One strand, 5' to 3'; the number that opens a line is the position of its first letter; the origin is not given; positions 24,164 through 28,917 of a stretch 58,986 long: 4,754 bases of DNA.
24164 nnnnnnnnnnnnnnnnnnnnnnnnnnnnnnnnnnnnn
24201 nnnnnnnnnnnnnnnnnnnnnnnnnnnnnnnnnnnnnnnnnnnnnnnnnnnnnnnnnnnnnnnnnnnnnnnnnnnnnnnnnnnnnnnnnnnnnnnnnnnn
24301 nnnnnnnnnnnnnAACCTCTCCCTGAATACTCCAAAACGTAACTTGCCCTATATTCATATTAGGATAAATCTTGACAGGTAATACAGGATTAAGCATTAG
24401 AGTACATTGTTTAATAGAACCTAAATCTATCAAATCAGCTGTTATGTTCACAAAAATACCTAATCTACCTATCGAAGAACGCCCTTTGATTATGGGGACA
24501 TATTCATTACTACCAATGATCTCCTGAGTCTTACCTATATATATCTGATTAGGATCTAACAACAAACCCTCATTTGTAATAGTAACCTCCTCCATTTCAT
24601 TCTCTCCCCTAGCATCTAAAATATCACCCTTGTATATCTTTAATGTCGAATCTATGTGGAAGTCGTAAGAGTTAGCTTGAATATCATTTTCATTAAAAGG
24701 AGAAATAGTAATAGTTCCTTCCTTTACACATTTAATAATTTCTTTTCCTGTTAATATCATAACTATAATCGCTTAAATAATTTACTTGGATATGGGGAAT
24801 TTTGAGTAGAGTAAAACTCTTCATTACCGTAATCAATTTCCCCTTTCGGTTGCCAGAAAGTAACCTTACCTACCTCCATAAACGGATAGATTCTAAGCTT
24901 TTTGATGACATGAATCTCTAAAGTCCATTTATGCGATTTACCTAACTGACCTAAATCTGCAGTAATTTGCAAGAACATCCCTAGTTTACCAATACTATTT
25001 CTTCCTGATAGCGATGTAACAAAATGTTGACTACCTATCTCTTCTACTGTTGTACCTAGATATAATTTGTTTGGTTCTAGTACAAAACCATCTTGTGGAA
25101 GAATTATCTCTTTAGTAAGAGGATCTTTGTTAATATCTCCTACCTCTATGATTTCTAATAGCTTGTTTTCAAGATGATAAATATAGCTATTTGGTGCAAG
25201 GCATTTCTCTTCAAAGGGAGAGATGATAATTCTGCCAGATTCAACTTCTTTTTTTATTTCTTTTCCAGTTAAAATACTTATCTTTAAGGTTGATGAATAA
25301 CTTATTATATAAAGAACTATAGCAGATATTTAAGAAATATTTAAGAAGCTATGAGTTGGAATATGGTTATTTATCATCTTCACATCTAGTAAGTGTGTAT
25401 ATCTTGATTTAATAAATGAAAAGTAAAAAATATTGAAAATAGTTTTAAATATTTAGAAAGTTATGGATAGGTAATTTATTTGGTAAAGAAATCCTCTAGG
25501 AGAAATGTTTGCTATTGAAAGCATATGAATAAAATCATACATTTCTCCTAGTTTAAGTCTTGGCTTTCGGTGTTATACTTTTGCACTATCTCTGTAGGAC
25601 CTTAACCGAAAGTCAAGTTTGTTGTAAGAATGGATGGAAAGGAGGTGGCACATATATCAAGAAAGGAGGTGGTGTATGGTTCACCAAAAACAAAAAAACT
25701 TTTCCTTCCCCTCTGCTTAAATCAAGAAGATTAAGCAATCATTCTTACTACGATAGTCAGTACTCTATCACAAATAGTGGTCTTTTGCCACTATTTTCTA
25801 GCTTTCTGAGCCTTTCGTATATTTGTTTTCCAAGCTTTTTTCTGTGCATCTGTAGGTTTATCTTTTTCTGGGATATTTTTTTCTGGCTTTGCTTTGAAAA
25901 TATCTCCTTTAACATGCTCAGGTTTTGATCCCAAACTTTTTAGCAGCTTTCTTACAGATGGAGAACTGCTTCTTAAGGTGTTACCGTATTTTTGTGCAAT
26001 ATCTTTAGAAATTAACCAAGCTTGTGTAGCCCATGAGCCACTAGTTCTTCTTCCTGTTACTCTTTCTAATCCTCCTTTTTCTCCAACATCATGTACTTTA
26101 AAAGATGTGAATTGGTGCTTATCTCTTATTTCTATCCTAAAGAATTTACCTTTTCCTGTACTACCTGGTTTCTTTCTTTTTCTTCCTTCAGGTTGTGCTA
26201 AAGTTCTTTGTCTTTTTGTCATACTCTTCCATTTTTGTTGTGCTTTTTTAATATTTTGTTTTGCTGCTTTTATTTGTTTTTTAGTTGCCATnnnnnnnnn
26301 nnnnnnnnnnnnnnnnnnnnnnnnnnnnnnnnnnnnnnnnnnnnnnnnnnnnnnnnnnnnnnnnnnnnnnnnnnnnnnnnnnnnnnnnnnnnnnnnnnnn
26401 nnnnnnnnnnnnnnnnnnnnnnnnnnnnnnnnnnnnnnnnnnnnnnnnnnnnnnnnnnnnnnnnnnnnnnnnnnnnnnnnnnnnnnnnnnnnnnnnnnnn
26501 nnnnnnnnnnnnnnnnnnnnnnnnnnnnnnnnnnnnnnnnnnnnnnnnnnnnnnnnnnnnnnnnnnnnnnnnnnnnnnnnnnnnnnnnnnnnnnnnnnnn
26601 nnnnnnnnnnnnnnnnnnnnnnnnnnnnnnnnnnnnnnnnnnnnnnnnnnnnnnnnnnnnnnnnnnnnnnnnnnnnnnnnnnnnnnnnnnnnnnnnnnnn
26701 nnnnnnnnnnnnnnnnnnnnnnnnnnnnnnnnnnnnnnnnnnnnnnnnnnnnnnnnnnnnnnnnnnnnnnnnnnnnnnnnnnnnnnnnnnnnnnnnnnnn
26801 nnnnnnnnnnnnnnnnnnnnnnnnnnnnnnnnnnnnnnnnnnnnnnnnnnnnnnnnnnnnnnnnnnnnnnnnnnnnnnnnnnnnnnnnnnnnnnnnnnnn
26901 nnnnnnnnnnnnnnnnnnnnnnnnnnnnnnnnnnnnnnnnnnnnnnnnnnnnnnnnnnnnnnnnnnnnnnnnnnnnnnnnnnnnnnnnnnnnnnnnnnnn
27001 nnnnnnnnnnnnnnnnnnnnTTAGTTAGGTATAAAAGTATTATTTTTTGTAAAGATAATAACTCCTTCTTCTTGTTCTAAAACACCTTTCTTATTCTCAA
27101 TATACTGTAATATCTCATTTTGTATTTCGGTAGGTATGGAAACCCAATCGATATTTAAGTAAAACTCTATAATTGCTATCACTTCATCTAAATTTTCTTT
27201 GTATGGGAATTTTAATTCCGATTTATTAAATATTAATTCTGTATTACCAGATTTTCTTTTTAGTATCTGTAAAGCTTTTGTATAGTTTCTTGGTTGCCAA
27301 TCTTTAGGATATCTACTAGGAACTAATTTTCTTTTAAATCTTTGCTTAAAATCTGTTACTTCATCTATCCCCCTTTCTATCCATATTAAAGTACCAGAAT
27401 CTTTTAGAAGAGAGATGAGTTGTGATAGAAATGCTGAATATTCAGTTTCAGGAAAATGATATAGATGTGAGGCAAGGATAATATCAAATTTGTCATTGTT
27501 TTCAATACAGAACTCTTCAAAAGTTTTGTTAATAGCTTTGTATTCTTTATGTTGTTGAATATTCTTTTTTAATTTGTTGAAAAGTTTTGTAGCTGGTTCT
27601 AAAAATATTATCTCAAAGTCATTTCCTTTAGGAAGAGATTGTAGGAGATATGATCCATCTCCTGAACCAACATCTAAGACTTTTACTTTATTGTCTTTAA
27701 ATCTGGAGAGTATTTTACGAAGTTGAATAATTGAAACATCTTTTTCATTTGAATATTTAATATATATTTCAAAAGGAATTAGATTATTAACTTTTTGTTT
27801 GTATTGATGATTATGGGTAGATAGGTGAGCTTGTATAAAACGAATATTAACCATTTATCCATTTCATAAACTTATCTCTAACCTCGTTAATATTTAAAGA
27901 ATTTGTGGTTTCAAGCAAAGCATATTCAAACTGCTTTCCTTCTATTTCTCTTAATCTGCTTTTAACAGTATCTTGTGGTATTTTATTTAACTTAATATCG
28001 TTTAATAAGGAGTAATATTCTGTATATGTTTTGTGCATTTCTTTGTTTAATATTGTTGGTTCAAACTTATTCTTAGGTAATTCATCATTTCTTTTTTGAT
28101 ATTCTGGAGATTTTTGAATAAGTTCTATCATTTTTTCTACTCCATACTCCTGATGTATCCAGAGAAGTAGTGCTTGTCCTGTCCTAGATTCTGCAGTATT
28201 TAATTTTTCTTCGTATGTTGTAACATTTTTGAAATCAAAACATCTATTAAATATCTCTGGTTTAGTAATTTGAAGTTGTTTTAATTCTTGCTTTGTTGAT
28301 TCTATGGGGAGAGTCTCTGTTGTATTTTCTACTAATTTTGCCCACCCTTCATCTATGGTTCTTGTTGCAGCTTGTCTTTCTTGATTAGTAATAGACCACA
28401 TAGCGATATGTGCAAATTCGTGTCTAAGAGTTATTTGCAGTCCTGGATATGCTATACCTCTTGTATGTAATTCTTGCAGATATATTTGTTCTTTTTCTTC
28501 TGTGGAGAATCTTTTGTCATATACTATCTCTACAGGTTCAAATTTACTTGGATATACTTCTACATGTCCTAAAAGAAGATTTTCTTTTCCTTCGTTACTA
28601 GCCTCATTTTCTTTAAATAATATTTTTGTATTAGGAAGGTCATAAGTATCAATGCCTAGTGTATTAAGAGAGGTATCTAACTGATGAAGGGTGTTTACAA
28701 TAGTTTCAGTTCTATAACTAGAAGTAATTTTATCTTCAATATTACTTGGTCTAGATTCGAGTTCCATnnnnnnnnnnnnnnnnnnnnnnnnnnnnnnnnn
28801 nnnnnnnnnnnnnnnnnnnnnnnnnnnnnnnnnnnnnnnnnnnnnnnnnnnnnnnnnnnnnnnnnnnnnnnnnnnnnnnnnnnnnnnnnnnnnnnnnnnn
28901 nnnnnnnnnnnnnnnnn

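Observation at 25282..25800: Structured 0.5-kb non-coding gap with a duplicated full-length Shine-Dalgarno mimic and a 14-codon micro-ORF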

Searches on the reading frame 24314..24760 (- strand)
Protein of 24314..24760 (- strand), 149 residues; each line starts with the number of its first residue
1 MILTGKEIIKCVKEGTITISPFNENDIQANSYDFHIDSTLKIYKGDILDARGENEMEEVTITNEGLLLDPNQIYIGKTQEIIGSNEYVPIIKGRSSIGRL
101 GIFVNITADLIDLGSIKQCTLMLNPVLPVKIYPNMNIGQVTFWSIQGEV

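Call 16: find_encoding_contigs(protein=window:24314-24760:-, flank=10000, max_places=10)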
Protein window:24314-24760:- (149 aa): 3 contigs read that carry it; 3 places shown.
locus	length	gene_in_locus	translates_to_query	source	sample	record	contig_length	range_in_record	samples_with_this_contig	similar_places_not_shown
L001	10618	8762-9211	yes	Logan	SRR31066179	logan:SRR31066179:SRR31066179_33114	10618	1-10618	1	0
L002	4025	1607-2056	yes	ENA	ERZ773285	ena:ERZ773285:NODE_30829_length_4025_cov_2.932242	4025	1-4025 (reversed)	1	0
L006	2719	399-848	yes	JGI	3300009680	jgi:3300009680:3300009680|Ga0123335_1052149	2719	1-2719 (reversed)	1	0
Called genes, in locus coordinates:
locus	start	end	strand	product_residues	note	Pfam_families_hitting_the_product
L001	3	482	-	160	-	?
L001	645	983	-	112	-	-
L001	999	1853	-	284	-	-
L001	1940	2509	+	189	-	PF00293:NUDIX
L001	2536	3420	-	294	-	PF04055:Radical_SAM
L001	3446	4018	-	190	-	PF01841:Transglut_core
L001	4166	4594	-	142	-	-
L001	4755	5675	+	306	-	-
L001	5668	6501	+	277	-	PF13489:Methyltransf_23, PF08241:Methyltransf_11 (faint), PF08242:Methyltransf_12, PF13649:Methyltransf_25, PF13847:Methyltransf_31 (weak)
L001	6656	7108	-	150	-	-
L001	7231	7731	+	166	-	-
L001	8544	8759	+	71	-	-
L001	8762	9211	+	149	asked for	PF22769:DCD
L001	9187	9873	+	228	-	PF03167:UDG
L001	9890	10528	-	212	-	PF03167:UDG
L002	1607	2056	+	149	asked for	PF22769:DCD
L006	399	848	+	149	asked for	PF22769:DCD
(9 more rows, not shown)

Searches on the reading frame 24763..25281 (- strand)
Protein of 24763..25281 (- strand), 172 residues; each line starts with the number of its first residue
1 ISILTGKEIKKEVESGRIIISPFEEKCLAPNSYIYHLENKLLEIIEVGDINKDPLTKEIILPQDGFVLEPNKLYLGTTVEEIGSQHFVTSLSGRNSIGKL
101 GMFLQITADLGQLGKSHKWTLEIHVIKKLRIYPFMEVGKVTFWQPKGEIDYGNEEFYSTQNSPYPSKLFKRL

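Call 30: search_protein_families(library=pfam, proteins=[window:24763-25281:-], max_evalue=1)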
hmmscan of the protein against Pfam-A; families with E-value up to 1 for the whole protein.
window:24763-25281:- (172 aa): 1 family
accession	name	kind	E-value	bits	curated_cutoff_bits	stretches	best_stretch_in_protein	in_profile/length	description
PF22769.1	DCD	-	7.8e-26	91.4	27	1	3-144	1-152/153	dCTP deaminase-like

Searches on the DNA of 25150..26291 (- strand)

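Call 4: search_rna_families(source=window, start=25150, end=25950, threshold=evalue, max_evalue=10, show_alignments=3)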
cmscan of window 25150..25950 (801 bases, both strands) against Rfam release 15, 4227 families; matches with E-value up to 10: 4.
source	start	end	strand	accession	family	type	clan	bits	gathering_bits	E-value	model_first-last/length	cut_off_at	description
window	25159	25241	+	RF02280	TtnuCD3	Gene; snRNA; snoRNA; CD-box;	-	20.7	70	2.9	1-72/72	no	Tetrahymena snoRNA TtnuCD3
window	25177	25258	+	RF00005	tRNA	Gene; tRNA;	CL00001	20.6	29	0.16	1-71/71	no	tRNA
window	25455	25510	-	RF02823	LPR69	Gene; sRNA;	-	15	40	2.6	1-82/82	no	Legionella RNA 69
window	25619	25746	+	RF00619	U6atac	Gene; snRNA; splicing;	CL00009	11.3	33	3.6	1-126/126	no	U6atac minor spliceosomal RNA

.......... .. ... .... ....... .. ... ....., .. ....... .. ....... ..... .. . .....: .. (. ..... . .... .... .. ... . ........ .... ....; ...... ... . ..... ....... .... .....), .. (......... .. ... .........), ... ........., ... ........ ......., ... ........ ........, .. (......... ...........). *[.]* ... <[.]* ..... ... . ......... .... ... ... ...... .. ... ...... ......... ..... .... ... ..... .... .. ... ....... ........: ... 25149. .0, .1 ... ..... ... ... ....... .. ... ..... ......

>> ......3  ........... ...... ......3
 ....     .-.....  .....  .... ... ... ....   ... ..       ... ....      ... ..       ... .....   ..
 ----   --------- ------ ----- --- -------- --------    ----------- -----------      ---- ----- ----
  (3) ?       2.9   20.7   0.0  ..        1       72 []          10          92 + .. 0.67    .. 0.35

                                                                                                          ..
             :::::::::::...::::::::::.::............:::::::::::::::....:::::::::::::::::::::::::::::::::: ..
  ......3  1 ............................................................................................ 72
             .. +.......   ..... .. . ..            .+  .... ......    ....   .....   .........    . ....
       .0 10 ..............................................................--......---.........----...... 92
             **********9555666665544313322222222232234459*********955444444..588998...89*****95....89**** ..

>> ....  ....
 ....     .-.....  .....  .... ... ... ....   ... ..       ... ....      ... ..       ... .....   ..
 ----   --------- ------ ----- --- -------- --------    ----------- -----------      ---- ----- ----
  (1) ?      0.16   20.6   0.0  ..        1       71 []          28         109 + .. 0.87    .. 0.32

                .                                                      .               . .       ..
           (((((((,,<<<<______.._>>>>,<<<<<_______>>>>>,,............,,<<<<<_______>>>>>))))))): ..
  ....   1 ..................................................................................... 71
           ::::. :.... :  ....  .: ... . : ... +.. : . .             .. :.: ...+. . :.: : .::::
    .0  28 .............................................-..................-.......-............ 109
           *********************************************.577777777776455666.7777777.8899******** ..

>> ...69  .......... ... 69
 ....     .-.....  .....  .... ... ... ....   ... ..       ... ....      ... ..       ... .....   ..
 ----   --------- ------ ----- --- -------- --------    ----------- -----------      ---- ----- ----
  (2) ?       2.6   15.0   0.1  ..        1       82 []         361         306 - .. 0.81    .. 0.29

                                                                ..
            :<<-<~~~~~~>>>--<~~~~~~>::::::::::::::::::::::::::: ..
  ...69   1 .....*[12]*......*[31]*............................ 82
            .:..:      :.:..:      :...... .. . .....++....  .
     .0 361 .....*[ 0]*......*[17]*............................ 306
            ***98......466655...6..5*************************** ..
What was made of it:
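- On Any Rfam 15 family (riboswitches, RNase P, SRP, 6S, tmRNA, known sRNAs): E<=10 on 25150-25950 gave only sub-threshold chance hits (call 4).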

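Call 45: search_rna_families(sources=[L102, L090, L008], threshold=evalue, max_evalue=5)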
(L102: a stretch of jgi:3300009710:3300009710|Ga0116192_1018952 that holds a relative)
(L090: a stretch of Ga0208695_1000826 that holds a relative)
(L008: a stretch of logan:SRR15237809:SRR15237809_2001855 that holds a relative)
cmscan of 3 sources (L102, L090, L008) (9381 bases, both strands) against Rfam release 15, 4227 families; matches with E-value up to 5: 2.
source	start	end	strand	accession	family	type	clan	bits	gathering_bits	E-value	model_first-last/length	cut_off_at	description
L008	884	1006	-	RF01621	ceN126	Gene; snRNA; snoRNA; HACA-box;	-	25.5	80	0.39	1-131/131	no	Caenorhabditis snoRNA ceN126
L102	348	445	+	RF00293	snoM1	Gene; snRNA; snoRNA; HACA-box;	-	22.4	40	4.5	1-99/99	no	Small nucleolar RNA snoM1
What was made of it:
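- On Any Rfam 15 family (riboswitches, RNase P, SRP, 6S, tmRNA, known sRNAs): The same held for L102, L090 and L008 (call 45).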

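Call 60: build_rna_model(alignment_id=A6, structure=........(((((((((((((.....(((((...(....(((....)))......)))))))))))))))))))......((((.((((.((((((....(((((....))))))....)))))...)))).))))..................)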
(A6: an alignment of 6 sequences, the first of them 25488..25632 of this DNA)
Model R1 built from alignment A6 (6 sequences, 154 columns); structure: as given.
model positions 140; base pairs 41; branch points 1; effective number of sequences 1.72; information 0.59 bits per position. Calibrated on 0.2 Mb of random sequence (short: E-values are rough).
structure used (alignment columns):
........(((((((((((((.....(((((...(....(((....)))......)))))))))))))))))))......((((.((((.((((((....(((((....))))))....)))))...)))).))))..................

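Call 61: search_with_rna_model(model_id=R1, sources=[window, L009, L010, L011, L012, L013, L014, L015, L016, L017, L018, L019, L020, L021, L022, L023, L024, L025, L026, L027, L028, L029, L030, L031, L032, L033, L034, L035, L036, L037, L038, L039, L040, L041, L042, L043, L044, L045, L046, L047, L048, L049, L050, L051, L052, L053, L054, L055, L056, L057, L058, L059, L060, L061, L062, L063, L064, L065, L066, L067, L068, L069, L070, L071, L072, L073, L074, L075, L076, L077, L078, L079, L080, L081, L082, L083, L084, L085, L086, L087, L088, L090, L091, L092, L093, L094, L095, L096, L097, L098, L099, L100, L101, L102, L103, L104, L105], max_evalue=10, make_alignment=true)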
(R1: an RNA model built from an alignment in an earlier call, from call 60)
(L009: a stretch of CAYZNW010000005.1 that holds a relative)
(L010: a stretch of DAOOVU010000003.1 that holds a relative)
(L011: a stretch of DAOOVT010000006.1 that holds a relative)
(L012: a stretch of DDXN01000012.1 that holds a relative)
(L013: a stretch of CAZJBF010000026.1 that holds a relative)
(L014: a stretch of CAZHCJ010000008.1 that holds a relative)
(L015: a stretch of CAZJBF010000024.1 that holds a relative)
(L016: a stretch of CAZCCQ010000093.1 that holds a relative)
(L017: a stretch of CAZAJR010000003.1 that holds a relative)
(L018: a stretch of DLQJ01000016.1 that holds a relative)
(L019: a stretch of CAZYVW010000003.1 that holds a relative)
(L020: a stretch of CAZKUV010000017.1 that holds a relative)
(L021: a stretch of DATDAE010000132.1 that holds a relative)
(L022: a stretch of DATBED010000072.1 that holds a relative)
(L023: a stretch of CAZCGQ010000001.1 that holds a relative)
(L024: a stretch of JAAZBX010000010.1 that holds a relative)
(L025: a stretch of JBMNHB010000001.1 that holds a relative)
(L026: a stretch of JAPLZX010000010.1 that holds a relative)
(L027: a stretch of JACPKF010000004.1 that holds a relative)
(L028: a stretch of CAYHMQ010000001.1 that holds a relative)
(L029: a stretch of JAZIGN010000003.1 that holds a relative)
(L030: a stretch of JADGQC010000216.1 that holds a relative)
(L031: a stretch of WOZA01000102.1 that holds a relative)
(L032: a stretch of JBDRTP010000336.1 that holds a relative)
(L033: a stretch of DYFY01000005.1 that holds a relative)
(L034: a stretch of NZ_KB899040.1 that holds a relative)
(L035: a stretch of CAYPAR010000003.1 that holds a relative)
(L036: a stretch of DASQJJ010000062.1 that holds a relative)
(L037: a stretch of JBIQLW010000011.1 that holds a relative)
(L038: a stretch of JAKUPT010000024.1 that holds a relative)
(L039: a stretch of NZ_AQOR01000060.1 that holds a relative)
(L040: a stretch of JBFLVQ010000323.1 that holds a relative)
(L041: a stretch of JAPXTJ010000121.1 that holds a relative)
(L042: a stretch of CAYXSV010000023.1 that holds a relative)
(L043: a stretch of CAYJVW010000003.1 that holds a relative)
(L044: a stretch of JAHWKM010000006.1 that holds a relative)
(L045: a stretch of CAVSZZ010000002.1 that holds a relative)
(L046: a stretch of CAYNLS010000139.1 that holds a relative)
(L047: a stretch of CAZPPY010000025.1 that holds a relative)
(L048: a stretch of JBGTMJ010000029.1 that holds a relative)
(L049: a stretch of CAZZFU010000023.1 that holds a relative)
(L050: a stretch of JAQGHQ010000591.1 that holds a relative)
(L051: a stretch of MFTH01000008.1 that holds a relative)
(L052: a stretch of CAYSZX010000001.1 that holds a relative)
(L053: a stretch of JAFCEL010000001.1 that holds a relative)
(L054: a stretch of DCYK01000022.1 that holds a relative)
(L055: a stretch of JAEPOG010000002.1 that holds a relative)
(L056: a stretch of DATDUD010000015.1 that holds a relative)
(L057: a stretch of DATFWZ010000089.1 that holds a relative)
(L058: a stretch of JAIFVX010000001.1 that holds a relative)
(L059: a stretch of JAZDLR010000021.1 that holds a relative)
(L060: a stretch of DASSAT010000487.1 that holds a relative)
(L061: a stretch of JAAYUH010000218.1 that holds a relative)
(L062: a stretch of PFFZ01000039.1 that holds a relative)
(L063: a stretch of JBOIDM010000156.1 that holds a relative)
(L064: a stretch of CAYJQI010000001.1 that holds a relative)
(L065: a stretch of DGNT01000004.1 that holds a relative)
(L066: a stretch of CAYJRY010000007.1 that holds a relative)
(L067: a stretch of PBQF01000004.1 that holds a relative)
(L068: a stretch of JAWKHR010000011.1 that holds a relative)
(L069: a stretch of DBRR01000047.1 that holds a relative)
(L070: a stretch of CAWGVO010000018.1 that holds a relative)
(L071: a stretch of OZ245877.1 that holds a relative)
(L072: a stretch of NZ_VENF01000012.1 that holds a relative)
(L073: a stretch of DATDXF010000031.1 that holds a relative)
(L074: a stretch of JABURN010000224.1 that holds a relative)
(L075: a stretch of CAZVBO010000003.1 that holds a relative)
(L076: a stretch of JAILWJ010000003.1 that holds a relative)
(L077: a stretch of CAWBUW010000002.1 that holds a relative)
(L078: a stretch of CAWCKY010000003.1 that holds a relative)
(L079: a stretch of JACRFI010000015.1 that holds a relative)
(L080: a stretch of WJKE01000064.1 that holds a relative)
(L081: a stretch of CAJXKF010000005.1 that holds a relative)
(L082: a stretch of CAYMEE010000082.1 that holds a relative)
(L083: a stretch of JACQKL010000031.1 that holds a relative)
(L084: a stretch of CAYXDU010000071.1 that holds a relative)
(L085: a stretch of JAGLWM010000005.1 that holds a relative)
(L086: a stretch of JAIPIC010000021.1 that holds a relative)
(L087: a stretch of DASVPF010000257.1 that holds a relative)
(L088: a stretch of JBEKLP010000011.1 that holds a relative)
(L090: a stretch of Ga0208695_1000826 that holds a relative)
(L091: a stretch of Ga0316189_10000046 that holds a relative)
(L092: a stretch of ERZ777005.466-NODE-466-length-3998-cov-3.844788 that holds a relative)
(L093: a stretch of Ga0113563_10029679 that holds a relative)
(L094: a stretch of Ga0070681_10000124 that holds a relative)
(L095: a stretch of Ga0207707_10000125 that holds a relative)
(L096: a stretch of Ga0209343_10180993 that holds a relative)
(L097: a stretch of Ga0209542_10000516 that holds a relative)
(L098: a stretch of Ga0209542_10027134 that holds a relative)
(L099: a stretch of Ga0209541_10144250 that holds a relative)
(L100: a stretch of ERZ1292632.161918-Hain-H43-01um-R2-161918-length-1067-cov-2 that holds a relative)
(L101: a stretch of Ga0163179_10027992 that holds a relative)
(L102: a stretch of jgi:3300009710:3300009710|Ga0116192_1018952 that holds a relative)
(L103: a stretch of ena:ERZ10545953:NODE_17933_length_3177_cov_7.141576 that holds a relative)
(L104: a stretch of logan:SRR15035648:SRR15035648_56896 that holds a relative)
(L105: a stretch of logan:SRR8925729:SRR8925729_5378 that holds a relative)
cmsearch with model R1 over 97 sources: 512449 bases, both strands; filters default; matches with E-value up to 10: 17.
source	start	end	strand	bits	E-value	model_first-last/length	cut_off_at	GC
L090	1188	1328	-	167.7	8.8e-38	1-140/140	no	0.31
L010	1948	2088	-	167.6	9e-38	1-140/140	no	0.32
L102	2010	2149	-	163.1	1.2e-36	1-140/140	no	0.32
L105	2951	3090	+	159.6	8.2e-36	1-140/140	no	0.34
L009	3162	3300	-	123.8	4.7e-27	1-140/140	no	0.35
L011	3158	3274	-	118.4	9.5e-26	24-140/140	5'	0.32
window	25488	25632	+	79.8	2.5e-16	1-140/140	no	0.34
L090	1256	1338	+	22.7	0.022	1-140/140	no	0.33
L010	2016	2144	+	21.9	0.035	1-140/140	no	0.34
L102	2077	2205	+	21.9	0.035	1-140/140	no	0.34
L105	2956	3018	-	21.7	0.04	6-68/140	no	0.37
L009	3234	3294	+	16.6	0.7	7-67/140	no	0.3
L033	5176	5290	+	14.4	2.5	1-140/140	no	0.28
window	25496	25551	-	14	3.1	9-65/140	no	0.3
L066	2472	2618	+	13.9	3.3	1-140/140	no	0.32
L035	4286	4408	+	12.6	6.7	1-140/140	no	0.28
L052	3803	3904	+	12.1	8.7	1-140/140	no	0.27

Alignment A7: 17 matches aligned to the model, 226 columns, each read 5' to 3' on its own strand. Consensus structure (alignment columns), stored with it:
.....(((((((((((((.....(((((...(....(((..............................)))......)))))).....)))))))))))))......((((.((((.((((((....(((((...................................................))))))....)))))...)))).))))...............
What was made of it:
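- On Mobile-element leader or relic: The window holds a single copy, and none occurs outside the clade in 97 sources (call 61).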

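Call 62: search_with_rna_model(model_id=R1, sources=[window, L009, L010, L090, L102, L105], max_evalue=1e-10, make_alignment=true, show_alignments=0)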
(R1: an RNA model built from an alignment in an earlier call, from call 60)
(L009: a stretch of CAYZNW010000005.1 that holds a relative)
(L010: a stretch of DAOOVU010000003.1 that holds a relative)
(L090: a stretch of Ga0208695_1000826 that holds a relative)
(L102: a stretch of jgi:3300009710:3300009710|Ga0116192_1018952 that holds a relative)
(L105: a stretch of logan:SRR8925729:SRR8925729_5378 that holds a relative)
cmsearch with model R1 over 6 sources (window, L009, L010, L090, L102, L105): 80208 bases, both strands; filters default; matches with E-value up to 1e-10: 6.
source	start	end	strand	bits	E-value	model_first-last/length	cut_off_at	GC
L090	1188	1328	-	167.7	1.4e-38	1-140/140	no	0.31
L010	1948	2088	-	167.6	1.4e-38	1-140/140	no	0.32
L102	2010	2149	-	163.1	1.8e-37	1-140/140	no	0.32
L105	2951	3090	+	159.6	1.3e-36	1-140/140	no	0.34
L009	3162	3300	-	123.8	7.3e-28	1-140/140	no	0.35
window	25488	25632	+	79.8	3.9e-17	1-140/140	no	0.34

Alignment A8: 6 matches aligned to the model, 148 columns, each read 5' to 3' on its own strand. Consensus structure (alignment columns), stored with it:
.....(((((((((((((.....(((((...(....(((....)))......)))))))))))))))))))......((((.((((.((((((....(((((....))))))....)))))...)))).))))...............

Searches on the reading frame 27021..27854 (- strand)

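Call 30: search_protein_families(library=pfam, proteins=[window:27021-27854:-], max_evalue=1)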
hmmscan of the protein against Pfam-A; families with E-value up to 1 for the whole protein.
window:27021-27854:- (277 aa): 16 families
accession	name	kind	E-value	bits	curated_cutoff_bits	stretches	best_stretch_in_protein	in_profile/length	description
PF13649.12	Methyltransf_25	-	2.7e-10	41.2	27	1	59-154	1-97/97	Methyltransferase domain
PF13489.12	Methyltransf_23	-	6.4e-09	36.2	27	1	47-157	11-115/164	Methyltransferase domain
PF08242.18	Methyltransf_12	-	1e-07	33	30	1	60-156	1-98/98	Methyltransferase domain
PF13847.12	Methyltransf_31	-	2.2e-05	24.6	27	1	54-159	2-110/145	Methyltransferase domain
PF08241.18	Methyltransf_11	-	2.4e-05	25.3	21.2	1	60-157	1-94/95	Methyltransferase domain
PF05891.18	Methyltransf_PK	-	0.00035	20.6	27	1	53-158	53-159/218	AdoMet dependent proline di-methyltransferase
PF03602.21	Cons_hypoth95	-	0.0013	18.9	24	1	56-154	42-146/182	Conserved hypothetical protein 95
PF09372.15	PRANC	-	0.0021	18.8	25.8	1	219-255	52-90/97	PRANC domain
PF05219.18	DREV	-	0.0056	16.3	26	1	22-131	61-160/265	DREV methyltransferase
PF02527.21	GidB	-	0.012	15.4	27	1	48-133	41-126/184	rRNA small subunit methyltransferase G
PF05728.18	UPF0227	-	0.013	15.8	21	1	38-171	42-152/187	Uncharacterised protein family (UPF0227)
PF12147.14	Methyltransf_20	-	0.064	12.8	21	1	51-108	129-187/309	Putative methyltransferase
PF05175.20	MTS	-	0.067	13.3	23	1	49-137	24-113/170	Methyltransferase small domain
PF01234.23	NNMT_PNMT_TEMT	-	0.071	12.7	25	1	35-74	33-75/261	NNMT/PNMT/TEMT family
PF15960.10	DUF4763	-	0.084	12.5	30.1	0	8-55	178-225/236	Domain of unknown function (DUF4763)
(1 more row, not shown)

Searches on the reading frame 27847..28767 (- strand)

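Call 30: search_protein_families(library=pfam, proteins=[window:27847-28767:-], max_evalue=1)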
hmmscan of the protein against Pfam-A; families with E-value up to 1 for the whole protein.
window:27847-28767:- (306 aa): 1 family
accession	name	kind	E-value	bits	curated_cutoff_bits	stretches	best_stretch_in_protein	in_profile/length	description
PF10263.15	SprT-like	-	0.12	12.6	25.6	1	107-131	58-80/108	SprT-like family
